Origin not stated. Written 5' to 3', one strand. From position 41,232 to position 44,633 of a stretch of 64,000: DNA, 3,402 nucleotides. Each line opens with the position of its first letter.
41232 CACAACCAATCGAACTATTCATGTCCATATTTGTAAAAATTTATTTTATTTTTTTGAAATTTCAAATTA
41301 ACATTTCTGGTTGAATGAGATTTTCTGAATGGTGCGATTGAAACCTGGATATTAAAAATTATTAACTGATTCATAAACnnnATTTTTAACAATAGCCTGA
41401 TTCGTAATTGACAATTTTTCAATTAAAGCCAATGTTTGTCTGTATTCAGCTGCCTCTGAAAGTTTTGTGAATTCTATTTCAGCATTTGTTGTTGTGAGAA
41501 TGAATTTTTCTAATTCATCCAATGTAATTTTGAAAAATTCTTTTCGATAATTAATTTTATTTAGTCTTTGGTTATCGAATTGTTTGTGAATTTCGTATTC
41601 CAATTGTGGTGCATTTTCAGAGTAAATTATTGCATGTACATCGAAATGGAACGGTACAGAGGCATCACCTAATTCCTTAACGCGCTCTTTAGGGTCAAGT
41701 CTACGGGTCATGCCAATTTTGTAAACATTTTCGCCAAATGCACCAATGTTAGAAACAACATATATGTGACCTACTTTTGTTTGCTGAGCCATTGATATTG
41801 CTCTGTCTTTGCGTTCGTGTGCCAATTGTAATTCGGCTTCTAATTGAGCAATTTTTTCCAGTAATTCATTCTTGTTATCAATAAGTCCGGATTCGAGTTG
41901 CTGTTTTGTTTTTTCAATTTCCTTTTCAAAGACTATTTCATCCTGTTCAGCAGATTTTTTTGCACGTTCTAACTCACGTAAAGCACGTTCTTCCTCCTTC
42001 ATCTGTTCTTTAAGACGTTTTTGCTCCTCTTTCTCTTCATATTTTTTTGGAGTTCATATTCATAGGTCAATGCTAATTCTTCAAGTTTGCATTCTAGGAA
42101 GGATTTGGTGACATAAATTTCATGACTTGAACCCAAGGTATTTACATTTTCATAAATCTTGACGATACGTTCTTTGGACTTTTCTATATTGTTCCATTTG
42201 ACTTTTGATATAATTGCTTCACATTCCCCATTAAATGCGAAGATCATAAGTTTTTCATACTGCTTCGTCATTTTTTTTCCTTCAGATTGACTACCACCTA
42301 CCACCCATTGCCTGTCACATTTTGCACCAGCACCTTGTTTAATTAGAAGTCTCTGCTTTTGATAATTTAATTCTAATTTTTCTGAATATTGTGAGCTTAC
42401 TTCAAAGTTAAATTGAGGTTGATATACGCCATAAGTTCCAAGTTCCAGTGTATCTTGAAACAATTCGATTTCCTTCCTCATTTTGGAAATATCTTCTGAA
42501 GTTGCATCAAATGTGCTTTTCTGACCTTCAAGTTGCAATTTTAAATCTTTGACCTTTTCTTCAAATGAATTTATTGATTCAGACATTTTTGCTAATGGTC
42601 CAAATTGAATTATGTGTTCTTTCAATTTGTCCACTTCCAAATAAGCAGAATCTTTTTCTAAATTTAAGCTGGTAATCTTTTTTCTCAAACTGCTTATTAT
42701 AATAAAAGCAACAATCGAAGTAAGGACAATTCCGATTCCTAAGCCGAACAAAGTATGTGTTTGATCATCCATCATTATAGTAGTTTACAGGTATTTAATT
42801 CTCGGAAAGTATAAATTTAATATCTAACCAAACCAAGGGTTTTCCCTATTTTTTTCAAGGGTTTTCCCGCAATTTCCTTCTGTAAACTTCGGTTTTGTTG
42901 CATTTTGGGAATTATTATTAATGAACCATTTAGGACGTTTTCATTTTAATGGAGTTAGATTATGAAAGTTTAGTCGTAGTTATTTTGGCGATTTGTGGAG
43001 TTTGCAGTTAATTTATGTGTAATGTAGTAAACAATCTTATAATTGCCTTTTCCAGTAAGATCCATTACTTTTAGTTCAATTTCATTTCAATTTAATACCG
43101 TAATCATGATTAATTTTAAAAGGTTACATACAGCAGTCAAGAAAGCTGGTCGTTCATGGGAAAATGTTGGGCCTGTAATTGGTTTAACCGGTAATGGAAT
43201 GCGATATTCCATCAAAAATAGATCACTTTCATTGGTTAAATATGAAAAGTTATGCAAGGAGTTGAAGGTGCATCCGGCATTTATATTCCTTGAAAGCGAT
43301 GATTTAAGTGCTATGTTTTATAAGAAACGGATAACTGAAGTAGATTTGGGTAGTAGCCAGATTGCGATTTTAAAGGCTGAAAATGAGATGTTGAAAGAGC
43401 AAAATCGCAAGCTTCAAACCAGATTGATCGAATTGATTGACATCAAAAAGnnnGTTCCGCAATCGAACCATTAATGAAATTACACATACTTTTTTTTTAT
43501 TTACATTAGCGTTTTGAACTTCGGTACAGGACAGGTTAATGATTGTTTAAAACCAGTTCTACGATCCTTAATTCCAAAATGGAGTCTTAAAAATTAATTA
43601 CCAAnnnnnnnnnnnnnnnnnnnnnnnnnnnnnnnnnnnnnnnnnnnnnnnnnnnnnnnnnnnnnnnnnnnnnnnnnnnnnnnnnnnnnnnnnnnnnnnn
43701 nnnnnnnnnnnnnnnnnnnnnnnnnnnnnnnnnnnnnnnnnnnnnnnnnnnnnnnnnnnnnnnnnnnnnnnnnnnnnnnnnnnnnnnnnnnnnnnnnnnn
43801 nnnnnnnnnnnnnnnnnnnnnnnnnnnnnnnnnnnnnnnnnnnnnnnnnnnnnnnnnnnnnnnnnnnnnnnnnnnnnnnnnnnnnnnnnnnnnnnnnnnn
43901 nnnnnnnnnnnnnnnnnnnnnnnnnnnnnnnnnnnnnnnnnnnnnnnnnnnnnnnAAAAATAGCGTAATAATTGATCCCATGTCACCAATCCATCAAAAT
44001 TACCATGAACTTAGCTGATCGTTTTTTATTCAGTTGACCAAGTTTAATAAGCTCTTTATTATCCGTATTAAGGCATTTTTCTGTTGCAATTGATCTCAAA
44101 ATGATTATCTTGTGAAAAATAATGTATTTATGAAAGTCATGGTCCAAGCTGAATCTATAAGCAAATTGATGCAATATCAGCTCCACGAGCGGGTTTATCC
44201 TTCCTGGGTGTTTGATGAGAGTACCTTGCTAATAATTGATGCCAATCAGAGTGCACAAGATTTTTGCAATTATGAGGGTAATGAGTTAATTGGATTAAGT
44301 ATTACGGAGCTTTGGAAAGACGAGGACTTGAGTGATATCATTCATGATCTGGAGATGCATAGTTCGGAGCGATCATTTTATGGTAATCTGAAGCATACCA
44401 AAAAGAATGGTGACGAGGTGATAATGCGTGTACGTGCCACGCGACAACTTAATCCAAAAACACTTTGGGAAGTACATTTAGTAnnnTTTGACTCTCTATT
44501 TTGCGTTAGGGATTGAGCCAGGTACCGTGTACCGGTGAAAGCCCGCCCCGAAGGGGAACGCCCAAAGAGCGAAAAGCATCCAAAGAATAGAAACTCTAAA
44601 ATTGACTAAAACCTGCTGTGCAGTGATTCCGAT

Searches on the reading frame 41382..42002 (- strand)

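Call 5: search_protein_families(library=pfam, max_evalue=1, proteins=[window:41382-42002:-])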
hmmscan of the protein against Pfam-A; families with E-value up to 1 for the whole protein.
seq(207 aa): 3 families
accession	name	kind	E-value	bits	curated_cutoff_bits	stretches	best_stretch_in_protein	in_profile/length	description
PF13455.12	MUG113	-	6.8e-20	71.9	22.3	1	94-167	1-69/73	Meiotically up-regulated gene 113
PF10544.15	T5orf172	-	2.2e-18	67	20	1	78-168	1-97/101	T5orf172 domain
PF14913.11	DPCD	-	0.0026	17.6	27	1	110-173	62-127/189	DPCD protein family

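Call 6: search_protein_families(library=padloc, max_evalue=1, proteins=[window:41382-42002:-])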
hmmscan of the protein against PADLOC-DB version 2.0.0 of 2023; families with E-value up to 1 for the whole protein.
seq(207 aa): 4 families
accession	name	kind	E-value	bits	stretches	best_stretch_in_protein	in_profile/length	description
PDLC03976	PD-Lambda-1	-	1.6e-91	305.7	1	1-199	280-478/491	-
PDLC03977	PD-Lambda-1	-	5.7e-89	297.3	1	1-202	279-480/496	-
PDLC05041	PDC-S57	-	6.3e-18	63.2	1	75-176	3-98/212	-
PDLC05042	PDC-S57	-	2.8e-08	31.7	1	72-162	2-90/245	-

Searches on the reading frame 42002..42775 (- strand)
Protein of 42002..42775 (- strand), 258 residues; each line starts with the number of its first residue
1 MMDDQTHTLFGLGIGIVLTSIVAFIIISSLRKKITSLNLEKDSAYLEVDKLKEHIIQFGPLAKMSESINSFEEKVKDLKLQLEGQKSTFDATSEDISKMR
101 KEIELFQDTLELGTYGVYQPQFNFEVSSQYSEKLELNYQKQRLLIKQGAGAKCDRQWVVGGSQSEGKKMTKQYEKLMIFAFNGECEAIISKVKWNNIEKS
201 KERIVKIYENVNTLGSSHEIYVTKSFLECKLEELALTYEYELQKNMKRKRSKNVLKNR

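Call 5: search_protein_families(library=pfam, max_evalue=1, proteins=[window:42002-42775:-])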
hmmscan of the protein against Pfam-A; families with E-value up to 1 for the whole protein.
seq(258 aa): 6 families
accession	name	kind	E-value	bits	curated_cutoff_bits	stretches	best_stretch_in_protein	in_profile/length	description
PF13250.11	DUF4041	-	7.6e-19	67.8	27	1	175-230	1-56/56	Domain of unknown function (DUF4041)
PF01519.22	DUF16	-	0.063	14.2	40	1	62-111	44-93/104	Protein of unknown function DUF16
PF19111.5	DUF5798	-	0.065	13.9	27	0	63-104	12-53/89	Family of unknown function (DUF5798)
PF05377.16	FlaC_arch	-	0.072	13.9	27.8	1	68-104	2-38/55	Flagella accessory protein C (FlaC)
PF10779.14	XhlA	-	0.21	12.2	34.7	1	61-102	6-47/67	Haemolysin XhlA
PF16454.10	PI3K_P85_iSH2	-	0.36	10.9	31.5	0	61-140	12-92/161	Phosphatidylinositol 3-kinase regulatory subunit P85 inter-SH2 domain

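Call 6: search_protein_families(library=padloc, max_evalue=1, proteins=[window:42002-42775:-])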
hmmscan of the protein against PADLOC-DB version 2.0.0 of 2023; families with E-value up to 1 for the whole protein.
seq(258 aa): 2 families
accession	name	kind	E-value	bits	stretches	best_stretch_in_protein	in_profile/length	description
PDLC03976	PD-Lambda-1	-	1.7e-54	183.5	1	32-252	54-274/491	-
PDLC03977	PD-Lambda-1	-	6.9e-48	161.7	1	26-253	47-274/496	-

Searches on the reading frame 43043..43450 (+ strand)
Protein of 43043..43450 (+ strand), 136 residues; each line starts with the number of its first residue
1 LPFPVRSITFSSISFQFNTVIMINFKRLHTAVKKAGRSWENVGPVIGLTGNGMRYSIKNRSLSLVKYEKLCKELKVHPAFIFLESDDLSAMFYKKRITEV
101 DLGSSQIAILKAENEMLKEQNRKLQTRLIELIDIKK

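Call 95: search_protein_families(library=pfam, max_evalue=0.01, proteins=[window:43043-43450:+])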
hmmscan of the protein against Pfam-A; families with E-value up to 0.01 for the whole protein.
window:43043-43450:+ (136 aa): 1 family
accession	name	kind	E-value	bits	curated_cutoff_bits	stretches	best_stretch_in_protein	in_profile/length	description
PF15898.10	PRKG1_interact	-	0.0051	17.9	32.4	1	81-124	49-92/101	cGMP-dependent protein kinase interacting domain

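Call 96: search_protein_families(library=padloc, max_evalue=0.01, proteins=[window:43043-43450:+])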
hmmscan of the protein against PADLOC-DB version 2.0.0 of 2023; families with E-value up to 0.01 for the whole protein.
window:43043-43450:+ (136 aa): 0 families

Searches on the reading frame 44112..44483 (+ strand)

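Call 95: search_protein_families(library=pfam, max_evalue=0.01, proteins=[window:44112-44483:+])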
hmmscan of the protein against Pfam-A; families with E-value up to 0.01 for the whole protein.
window:44112-44483:+ (124 aa): 3 families
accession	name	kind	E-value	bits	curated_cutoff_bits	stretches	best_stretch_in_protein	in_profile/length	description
PF13426.13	PAS_9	-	4.1e-09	37.1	27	1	41-110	13-82/103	PAS domain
PF00989.32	PAS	-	6.4e-06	26.6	22.6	1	30-117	13-101/113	PAS fold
PF08448.16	PAS_4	-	0.00029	21.5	23.1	1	40-114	16-90/110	PAS fold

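Call 96: search_protein_families(library=padloc, max_evalue=0.01, proteins=[window:44112-44483:+])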
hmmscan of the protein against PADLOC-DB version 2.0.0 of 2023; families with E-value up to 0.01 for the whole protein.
window:44112-44483:+ (124 aa): 0 families
